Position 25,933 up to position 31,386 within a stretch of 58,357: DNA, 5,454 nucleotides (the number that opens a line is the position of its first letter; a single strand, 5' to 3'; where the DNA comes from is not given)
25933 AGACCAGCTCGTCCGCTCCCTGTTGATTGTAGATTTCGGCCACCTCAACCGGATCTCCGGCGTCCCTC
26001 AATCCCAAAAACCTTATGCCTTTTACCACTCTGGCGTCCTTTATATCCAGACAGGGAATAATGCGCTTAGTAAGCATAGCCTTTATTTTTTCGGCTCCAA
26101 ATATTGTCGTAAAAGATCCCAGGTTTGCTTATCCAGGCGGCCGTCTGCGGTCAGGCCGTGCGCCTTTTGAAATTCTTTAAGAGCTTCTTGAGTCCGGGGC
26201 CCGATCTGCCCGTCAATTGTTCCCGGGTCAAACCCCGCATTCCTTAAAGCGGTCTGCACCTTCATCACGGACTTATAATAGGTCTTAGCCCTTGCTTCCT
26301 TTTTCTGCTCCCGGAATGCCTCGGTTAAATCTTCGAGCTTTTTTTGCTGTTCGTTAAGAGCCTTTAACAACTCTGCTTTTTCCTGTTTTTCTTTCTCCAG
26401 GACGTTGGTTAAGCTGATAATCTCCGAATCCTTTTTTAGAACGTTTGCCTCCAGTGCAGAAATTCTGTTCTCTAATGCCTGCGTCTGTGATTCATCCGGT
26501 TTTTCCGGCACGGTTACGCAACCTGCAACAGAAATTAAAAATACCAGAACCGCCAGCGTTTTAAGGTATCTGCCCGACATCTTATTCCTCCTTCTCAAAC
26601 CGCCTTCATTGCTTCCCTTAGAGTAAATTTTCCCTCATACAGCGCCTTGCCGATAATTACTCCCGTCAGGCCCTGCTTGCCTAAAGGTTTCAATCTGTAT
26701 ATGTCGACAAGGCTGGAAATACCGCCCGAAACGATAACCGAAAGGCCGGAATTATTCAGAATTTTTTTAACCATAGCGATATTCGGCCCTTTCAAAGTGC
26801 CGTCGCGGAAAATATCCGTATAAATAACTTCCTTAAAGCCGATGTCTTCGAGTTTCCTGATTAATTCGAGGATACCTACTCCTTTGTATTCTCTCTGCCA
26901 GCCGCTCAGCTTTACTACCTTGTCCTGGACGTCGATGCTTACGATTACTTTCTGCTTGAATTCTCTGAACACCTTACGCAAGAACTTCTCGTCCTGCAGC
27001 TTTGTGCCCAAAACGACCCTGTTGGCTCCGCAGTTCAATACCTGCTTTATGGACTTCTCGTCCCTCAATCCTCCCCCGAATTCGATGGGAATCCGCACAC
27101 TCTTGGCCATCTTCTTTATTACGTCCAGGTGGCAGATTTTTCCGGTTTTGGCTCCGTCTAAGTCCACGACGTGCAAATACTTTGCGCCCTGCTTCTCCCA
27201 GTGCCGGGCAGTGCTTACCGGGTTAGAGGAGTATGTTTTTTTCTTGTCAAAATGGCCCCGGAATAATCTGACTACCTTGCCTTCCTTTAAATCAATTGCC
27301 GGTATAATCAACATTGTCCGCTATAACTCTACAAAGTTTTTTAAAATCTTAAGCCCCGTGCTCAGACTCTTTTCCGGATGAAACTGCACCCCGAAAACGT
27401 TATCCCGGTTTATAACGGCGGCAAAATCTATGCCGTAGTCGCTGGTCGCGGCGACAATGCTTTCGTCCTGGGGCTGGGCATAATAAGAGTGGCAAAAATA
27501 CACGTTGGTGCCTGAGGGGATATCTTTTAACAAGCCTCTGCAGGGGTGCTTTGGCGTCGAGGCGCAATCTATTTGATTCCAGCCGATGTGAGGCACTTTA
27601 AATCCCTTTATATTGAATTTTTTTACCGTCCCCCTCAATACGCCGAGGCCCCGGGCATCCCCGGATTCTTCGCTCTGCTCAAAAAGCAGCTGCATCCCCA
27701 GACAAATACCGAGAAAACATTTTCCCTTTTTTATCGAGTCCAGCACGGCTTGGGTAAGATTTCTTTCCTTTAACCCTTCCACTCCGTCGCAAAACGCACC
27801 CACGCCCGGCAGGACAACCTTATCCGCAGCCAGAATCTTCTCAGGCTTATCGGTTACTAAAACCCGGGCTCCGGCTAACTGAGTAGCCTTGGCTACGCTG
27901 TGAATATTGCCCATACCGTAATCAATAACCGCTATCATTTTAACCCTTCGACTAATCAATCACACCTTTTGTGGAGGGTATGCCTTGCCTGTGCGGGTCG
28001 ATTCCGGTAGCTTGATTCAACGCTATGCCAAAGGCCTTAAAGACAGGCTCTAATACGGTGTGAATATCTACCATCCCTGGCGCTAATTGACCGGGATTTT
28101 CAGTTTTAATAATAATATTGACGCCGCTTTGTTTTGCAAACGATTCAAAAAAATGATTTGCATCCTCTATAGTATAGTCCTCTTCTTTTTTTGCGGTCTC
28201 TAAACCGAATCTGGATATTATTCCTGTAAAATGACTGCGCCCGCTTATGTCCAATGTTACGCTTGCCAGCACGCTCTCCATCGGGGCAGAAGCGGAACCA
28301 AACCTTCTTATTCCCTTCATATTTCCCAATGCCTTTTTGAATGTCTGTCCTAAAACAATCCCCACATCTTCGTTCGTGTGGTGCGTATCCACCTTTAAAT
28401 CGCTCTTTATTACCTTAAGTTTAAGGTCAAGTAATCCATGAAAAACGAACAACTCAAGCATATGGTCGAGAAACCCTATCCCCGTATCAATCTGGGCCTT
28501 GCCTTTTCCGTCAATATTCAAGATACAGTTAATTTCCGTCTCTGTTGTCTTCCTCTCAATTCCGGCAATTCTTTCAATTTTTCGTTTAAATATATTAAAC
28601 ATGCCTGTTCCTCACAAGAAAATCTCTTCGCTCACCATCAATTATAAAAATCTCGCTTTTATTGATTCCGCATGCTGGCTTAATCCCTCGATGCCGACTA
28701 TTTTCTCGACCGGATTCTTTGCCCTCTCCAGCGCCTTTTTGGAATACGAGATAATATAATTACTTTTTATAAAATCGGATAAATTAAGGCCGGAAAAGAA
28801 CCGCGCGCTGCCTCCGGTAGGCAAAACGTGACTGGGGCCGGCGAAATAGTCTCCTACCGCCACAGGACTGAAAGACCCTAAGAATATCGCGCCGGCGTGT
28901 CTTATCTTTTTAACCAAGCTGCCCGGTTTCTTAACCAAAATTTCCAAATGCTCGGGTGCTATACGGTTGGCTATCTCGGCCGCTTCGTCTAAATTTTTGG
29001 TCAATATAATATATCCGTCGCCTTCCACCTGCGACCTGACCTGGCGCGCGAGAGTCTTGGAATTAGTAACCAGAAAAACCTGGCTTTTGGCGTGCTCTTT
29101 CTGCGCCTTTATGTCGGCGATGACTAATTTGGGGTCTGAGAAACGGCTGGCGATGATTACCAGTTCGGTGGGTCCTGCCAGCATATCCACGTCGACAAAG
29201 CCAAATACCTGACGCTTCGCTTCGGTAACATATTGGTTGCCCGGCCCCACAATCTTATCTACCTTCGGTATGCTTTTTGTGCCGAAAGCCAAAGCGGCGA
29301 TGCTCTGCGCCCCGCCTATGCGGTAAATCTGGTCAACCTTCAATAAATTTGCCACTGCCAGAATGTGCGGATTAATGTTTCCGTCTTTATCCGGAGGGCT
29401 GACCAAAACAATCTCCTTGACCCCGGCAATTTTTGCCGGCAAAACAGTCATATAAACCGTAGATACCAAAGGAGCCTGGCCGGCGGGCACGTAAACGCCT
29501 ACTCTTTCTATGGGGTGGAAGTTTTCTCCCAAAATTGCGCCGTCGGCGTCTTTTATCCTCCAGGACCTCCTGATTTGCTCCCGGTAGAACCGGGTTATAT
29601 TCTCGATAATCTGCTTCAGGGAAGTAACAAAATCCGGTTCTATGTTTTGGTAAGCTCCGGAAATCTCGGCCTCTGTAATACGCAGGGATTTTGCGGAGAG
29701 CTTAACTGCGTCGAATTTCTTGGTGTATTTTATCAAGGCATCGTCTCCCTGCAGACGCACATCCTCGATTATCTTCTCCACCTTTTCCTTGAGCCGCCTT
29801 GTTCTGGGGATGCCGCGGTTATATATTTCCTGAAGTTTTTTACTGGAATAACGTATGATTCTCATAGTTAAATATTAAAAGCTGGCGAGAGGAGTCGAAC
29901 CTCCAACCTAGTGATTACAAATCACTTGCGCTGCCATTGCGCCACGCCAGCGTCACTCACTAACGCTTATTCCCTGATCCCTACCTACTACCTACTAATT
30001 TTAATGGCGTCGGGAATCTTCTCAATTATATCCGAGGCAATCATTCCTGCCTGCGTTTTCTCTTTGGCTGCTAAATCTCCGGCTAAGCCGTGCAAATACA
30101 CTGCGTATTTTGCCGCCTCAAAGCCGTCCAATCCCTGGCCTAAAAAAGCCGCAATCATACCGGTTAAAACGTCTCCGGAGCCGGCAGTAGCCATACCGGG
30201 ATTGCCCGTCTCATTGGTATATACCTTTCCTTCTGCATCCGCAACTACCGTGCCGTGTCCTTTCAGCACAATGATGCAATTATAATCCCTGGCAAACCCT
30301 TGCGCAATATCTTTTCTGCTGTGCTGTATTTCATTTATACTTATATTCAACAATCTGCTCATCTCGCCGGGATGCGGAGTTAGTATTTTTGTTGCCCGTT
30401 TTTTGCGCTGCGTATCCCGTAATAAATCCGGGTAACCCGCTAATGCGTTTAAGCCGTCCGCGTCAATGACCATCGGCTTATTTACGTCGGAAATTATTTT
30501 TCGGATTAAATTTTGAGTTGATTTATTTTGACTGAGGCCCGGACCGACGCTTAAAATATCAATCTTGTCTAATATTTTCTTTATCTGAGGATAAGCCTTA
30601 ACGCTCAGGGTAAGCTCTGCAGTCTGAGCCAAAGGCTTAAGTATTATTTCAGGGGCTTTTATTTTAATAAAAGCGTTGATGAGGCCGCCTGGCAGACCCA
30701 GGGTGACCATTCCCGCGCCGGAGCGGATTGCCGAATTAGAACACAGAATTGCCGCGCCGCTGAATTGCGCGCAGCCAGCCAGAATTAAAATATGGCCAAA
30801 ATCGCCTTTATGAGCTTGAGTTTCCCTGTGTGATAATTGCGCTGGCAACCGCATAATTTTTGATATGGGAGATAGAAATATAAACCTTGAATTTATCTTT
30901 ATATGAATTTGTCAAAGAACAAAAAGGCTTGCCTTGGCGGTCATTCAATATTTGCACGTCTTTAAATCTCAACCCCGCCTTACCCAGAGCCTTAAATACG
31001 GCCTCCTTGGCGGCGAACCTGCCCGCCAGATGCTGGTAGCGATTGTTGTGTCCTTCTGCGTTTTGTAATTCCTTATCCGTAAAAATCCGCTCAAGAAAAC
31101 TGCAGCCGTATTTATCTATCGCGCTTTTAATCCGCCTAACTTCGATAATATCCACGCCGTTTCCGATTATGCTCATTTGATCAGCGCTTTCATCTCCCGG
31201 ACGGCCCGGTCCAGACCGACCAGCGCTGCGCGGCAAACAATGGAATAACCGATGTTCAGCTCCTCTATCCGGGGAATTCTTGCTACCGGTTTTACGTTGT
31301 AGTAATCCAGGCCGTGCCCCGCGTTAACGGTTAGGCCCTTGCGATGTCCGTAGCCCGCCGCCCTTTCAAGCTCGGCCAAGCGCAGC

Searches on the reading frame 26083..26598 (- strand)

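Call 63: search_protein_families(library=pfam, proteins=[window:26083-26598:-], max_evalue=0.001)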
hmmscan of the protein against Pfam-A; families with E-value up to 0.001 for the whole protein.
window:26083-26598:- (171 aa): 1 family
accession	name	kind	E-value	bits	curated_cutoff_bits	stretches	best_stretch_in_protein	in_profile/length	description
PF01471.23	PG_binding_1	-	3.5e-19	69.2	23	1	110-163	4-57/57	Putative peptidoglycan binding domain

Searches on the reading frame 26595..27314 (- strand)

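Call 63: search_protein_families(library=pfam, proteins=[window:26595-27314:-], max_evalue=0.001)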
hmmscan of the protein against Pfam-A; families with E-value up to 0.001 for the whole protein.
window:26595-27314:- (239 aa): 3 families
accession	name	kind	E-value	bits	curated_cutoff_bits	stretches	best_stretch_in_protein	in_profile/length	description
PF00977.27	His_biosynth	-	5.4e-73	245.6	23.6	1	3-231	2-228/228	Histidine biosynthesis protein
PF03060.21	NMO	-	2.4e-05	24.3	28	1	58-106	177-225/331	Nitronate monooxygenase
PF01207.24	Dus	-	0.00013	21.6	20.4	0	149-227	141-219/311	Dihydrouridine synthase (Dus)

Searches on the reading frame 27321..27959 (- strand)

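Call 63: search_protein_families(library=pfam, proteins=[window:27321-27959:-], max_evalue=0.001)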
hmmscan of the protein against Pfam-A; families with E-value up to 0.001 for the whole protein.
window:27321-27959:- (212 aa): 4 families
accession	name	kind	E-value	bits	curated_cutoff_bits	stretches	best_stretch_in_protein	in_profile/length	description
PF00117.34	GATase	-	1.3e-22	80.9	22.8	1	11-210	2-187/190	Glutamine amidotransferase class-I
PF07685.20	GATase_3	-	1.5e-05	25.1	27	1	32-111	26-114/196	CobB/CobQ-like glutamine amidotransferase domain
PF01174.25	SNO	-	3.3e-05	24.3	27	0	21-114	10-102/188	SNO glutamine amidotransferase family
PF07722.19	Peptidase_C26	-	7.9e-05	23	20.5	0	166-196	188-219/219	Peptidase C26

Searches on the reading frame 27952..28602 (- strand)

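Call 63: search_protein_families(library=pfam, proteins=[window:27952-28602:-], max_evalue=0.001)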
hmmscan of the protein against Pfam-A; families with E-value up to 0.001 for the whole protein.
window:27952-28602:- (216 aa): 1 family
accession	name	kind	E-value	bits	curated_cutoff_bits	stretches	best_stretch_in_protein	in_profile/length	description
PF00475.24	IGPD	-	1.2e-42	145.9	27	1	40-195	1-144/144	Imidazoleglycerol-phosphate dehydratase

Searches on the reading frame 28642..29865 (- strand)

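Call 8: search_protein_families(library=pfam, proteins=[window:28642-29865:-], max_evalue=0.001)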
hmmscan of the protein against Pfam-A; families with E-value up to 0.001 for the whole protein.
window:28642-29865:- (407 aa): 1 family
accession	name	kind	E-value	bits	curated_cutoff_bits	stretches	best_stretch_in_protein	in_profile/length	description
PF00815.25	Histidinol_dh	-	7.9e-148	493.3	27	1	22-406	8-411/411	Histidinol dehydrogenase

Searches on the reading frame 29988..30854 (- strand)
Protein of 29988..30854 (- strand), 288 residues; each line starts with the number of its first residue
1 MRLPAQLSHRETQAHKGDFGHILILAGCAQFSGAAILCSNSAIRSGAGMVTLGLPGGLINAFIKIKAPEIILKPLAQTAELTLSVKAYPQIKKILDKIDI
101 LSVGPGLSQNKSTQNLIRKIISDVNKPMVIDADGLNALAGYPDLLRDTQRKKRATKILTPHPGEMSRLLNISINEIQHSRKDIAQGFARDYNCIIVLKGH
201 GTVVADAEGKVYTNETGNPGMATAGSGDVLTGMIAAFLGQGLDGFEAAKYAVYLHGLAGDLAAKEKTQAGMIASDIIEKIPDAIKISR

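Call 8: search_protein_families(library=pfam, proteins=[window:29988-30854:-], max_evalue=0.001)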
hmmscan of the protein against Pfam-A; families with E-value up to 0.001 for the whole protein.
window:29988-30854:- (288 aa): 3 families
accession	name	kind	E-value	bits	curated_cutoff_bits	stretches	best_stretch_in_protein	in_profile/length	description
PF01256.23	Carb_kinase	-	7.4e-63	212.7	27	1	23-281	2-241/242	NAD(P)H-hydrate dehydratase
PF02110.20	HK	-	1.6e-09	37.9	27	1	119-280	73-241/247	Hydroxyethylthiazole kinase family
PF08543.17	Phos_pyr_kin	-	5.5e-07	29.6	27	1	90-251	51-224/246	Phosphomethylpyrimidine kinase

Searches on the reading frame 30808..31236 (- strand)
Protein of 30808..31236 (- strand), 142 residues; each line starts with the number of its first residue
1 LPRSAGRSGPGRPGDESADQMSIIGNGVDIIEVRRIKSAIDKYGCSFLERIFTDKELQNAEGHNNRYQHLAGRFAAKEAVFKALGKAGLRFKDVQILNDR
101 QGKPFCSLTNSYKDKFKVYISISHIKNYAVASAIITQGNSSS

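Call 63: search_protein_families(library=pfam, proteins=[window:30808-31236:-], max_evalue=0.001)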
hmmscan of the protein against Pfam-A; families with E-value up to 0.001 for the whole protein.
window:30808-31236:- (142 aa): 2 families
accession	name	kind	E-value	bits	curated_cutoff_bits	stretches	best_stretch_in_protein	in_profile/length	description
PF01648.25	ACPS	-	3.8e-17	62.8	25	1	27-131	3-109/111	4'-phosphopantetheinyl transferase superfamily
PF22624.1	AASDHPPT_N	-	0.00041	21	27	1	68-133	36-97/100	4'-phosphopantetheinyl transferase, N-terminal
